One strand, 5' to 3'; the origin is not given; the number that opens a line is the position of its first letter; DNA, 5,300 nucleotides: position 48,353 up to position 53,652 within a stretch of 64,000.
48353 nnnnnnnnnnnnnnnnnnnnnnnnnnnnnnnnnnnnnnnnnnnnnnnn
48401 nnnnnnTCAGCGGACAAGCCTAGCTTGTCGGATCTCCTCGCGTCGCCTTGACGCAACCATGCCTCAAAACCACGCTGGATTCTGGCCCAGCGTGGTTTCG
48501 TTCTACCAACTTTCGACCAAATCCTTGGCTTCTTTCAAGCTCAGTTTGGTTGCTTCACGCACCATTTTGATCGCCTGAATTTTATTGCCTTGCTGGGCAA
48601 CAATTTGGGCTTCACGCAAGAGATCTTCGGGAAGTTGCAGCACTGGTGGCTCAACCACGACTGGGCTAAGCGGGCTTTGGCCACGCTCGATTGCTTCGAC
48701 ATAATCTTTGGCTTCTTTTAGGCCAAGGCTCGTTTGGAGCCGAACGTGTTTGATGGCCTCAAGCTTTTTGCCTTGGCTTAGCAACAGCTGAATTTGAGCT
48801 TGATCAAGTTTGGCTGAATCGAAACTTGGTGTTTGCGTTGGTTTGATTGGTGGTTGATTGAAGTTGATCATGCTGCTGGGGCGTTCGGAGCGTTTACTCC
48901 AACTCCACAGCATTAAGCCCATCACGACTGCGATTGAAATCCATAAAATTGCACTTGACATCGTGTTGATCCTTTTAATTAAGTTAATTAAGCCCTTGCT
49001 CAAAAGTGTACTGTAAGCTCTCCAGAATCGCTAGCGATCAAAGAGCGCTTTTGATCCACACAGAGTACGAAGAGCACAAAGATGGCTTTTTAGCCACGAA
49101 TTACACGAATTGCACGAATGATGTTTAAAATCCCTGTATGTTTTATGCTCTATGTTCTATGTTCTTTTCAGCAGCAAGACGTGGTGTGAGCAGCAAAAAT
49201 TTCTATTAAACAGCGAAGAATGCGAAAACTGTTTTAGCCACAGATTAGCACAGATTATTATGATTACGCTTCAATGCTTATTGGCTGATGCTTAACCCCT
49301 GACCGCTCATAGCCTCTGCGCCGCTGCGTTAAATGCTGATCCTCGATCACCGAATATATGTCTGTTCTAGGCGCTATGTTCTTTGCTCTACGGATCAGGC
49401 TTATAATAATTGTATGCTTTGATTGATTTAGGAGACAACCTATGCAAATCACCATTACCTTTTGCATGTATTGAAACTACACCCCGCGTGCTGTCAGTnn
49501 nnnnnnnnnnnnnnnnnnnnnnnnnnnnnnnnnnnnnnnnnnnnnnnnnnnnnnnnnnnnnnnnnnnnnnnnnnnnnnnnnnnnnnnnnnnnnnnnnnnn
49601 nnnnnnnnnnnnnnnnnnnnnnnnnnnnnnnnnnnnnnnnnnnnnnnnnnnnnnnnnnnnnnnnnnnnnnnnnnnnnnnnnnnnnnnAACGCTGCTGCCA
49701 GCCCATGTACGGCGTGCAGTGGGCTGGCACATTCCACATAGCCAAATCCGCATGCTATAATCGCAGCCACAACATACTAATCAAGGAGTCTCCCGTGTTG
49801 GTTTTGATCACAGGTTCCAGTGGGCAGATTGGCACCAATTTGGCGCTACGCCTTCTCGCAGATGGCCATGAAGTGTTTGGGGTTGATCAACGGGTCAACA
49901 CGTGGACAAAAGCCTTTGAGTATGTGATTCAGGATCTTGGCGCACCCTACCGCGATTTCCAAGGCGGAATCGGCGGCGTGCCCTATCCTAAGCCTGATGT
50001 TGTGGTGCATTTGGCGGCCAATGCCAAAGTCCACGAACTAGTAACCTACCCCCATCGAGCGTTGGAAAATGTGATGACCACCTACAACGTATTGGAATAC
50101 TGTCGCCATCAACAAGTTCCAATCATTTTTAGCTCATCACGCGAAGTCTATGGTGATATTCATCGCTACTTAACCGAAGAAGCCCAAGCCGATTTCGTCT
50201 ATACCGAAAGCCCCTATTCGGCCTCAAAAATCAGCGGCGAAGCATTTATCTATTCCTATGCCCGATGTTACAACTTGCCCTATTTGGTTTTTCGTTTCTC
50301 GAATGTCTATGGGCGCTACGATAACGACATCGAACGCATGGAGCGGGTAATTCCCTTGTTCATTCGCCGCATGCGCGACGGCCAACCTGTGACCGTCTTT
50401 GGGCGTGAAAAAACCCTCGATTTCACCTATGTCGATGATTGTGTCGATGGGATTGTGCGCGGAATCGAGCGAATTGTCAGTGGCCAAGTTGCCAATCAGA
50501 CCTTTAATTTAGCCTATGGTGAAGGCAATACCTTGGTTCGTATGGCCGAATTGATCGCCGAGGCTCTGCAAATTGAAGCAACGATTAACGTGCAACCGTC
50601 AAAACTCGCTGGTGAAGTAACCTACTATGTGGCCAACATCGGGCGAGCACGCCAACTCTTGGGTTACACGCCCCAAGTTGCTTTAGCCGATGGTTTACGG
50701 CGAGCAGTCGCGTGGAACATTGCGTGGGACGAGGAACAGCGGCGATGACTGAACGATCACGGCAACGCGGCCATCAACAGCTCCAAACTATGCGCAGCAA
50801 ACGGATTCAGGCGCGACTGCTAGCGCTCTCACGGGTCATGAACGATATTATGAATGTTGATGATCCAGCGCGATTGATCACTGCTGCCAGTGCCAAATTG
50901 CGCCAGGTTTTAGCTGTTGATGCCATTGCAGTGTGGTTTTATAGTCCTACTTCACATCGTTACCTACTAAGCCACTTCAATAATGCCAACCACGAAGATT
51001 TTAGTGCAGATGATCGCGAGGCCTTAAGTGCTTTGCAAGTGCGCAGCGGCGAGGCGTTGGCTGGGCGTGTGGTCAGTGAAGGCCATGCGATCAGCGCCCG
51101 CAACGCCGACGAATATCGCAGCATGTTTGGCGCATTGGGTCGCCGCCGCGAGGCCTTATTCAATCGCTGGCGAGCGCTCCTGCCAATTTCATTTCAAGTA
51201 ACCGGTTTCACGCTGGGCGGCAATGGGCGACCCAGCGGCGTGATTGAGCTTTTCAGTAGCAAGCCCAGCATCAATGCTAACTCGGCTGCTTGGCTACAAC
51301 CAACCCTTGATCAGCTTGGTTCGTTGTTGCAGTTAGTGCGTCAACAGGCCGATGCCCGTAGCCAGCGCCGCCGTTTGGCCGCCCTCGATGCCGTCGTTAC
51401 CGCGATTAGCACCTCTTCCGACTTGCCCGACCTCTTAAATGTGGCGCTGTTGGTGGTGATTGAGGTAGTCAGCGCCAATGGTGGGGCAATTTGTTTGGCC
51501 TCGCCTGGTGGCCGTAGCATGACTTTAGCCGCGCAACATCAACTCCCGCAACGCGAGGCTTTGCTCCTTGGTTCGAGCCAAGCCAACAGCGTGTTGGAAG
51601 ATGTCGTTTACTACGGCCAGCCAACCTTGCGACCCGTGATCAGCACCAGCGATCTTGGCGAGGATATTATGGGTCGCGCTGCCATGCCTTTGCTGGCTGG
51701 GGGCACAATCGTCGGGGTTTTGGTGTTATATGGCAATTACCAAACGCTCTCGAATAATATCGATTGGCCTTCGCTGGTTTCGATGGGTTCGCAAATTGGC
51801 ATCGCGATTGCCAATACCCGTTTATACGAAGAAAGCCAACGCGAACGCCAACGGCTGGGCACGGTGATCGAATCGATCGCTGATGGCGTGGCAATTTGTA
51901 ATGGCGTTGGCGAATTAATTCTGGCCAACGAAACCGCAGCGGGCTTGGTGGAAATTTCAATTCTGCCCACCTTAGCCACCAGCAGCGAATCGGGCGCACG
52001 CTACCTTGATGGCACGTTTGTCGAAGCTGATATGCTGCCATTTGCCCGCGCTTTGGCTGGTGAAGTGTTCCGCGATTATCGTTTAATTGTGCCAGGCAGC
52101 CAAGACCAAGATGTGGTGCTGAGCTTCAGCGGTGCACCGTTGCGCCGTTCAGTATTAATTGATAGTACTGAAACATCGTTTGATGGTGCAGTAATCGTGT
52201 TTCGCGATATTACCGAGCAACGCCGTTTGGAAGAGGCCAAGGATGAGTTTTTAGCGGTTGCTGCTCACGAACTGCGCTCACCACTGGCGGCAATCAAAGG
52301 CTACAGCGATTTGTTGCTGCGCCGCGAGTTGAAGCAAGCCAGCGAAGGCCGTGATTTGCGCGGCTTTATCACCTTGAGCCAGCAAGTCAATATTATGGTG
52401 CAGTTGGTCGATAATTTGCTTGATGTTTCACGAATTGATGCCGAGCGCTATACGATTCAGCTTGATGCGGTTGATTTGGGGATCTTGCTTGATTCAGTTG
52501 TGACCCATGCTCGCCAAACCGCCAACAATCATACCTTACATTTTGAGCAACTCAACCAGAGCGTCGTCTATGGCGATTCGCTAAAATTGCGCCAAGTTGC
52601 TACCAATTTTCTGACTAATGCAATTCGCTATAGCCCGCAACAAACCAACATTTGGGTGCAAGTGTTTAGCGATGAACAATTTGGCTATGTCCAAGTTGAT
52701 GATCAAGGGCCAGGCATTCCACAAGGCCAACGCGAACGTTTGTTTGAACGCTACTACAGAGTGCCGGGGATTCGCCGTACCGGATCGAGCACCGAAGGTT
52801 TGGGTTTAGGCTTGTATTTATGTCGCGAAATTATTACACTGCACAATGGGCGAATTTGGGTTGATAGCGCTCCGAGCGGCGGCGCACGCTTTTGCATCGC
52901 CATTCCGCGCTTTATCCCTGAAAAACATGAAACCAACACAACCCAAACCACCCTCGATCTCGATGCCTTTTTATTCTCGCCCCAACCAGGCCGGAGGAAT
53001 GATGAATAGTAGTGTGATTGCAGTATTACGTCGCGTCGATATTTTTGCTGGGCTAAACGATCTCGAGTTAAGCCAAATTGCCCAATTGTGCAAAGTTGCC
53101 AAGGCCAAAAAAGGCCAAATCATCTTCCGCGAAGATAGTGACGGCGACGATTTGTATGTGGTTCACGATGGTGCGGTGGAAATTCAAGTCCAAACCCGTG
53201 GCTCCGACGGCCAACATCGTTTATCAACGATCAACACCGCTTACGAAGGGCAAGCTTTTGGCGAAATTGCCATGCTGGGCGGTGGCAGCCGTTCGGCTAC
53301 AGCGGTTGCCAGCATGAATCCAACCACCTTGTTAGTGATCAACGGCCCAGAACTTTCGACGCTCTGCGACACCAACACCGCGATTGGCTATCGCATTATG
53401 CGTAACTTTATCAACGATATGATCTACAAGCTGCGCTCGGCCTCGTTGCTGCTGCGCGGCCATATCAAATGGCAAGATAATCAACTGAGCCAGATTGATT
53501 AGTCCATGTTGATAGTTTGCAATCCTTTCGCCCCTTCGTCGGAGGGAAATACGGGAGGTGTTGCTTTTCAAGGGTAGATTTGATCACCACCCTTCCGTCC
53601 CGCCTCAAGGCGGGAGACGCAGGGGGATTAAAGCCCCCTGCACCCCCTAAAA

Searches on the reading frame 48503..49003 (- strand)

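Call 41: search_protein_families(library=ncbifam, proteins=[window:48503-49003:-], max_evalue=0.00001)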
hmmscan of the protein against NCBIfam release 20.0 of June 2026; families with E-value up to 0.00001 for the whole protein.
window:48503-49003:- (166 aa): 2 families
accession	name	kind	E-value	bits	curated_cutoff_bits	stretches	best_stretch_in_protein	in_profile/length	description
TIGR00855.1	L12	equivalog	2.8e-13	50.4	84.4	1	136-165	64-94/125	50S ribosomal protein L7/L12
NF005269.0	PRK06771.1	equivalog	6.3e-13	49.2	90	1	68-107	56-95/97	hypothetical protein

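Call 42: search_protein_families(library=pfam, proteins=[window:48503-49003:-], max_evalue=0.0001)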
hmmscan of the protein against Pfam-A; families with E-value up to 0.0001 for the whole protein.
window:48503-49003:- (166 aa): 1 family
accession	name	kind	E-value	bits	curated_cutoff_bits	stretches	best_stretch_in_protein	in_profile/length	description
PF00542.24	Ribosomal_L12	-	1.5e-17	64.1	25.9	2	138-165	9-36/67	Ribosomal protein L7/L12 C-terminal domain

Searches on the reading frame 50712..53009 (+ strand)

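Call 7: search_protein_families(library=pfam, proteins=[window:50712-53009:+], max_evalue=0.001)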
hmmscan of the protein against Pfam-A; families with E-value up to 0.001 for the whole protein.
window:50712-53009:+ (765 aa): 5 families
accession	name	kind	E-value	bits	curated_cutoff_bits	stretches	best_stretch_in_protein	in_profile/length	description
PF02518.31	HATPase_c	-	4.9e-28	98.2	26.4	1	621-732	1-108/111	Histidine kinase-, DNA gyrase B-, and HSP90-like ATPase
PF00512.31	HisKA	-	9.1e-14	51.7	26.9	1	509-578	1-66/66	His Kinase A (phospho-acceptor) domain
PF13185.12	GAF_2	-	5.7e-11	43.2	28.6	1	236-367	2-136/136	GAF domain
PF13492.12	GAF_3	-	4e-08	34.2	27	1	238-368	2-129/129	GAF domain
PF01590.32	GAF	-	0.00037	21.5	22.4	0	322-366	90-133/133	GAF domain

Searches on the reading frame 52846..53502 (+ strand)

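Call 42: search_protein_families(library=pfam, proteins=[window:52846-53502:+], max_evalue=0.0001)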
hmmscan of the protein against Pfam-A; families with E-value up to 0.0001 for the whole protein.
window:52846-53502:+ (218 aa): 1 family
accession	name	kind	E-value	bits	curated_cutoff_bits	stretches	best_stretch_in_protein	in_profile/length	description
PF00027.35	cNMP_binding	-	4.8e-16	59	27.5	1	87-177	4-89/89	Cyclic nucleotide-binding domain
